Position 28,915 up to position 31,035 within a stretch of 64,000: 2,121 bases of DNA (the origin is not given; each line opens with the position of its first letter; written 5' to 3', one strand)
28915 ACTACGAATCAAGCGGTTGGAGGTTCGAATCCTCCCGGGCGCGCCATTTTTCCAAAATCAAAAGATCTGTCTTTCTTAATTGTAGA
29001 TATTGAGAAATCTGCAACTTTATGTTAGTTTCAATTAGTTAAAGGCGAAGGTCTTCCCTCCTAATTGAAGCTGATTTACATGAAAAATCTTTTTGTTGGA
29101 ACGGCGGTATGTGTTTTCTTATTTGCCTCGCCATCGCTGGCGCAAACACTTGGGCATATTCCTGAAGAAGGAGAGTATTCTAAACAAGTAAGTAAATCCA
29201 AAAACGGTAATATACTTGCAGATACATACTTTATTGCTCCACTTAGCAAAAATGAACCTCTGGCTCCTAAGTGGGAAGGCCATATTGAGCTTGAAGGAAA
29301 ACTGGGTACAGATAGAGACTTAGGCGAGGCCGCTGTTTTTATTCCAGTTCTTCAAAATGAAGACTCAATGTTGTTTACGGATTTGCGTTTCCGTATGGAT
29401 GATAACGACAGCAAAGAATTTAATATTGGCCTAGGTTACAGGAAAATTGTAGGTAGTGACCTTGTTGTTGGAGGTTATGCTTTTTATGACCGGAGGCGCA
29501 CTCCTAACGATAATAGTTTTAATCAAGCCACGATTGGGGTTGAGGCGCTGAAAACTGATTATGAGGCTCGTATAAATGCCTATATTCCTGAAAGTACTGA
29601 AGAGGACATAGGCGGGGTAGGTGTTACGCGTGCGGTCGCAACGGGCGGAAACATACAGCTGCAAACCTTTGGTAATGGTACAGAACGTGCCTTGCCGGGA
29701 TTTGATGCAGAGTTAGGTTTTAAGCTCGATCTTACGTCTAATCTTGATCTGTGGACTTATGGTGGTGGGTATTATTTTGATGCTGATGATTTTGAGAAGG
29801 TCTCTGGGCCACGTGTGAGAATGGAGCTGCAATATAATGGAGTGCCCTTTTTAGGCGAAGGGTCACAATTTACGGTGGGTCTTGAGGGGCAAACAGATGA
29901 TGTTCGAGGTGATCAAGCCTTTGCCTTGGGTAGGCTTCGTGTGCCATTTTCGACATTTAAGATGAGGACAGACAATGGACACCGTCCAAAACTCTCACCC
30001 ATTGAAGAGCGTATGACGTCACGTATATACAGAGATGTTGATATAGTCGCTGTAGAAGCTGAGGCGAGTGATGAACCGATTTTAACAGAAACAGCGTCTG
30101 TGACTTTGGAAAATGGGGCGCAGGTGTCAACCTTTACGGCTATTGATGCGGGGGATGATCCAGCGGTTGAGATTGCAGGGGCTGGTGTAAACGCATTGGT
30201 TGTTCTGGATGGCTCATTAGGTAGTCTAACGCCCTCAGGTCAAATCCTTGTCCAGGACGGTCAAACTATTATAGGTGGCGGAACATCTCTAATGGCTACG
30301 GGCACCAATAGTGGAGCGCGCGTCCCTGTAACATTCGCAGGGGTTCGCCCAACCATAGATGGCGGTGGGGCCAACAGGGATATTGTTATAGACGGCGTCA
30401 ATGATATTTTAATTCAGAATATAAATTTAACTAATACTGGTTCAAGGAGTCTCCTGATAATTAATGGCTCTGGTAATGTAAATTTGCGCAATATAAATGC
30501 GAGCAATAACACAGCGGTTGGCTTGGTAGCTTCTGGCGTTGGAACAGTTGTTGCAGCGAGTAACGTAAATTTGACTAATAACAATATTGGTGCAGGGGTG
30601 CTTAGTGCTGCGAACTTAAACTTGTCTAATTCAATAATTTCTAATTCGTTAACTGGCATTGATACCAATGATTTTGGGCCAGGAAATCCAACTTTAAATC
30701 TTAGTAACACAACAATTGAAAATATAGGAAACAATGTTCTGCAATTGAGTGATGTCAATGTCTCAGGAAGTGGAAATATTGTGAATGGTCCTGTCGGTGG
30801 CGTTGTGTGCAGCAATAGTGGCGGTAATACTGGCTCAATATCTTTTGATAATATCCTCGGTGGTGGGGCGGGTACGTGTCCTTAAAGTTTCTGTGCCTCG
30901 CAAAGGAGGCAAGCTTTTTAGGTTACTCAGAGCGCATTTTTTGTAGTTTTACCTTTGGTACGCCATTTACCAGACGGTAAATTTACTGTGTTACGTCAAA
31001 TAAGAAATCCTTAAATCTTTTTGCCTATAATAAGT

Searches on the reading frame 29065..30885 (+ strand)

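Call 23: search_protein_families(library=pfam, proteins=[window:29065-30885:+], max_evalue=0.001)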
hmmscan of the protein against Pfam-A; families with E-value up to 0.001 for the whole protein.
window:29065-30885:+ (606 aa): 1 family
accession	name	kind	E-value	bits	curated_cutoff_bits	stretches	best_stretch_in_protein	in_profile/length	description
PF11924.14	IAT_beta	-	9.6e-15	55.3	22.3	1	81-232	57-190/279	Inverse autotransporter, beta-domain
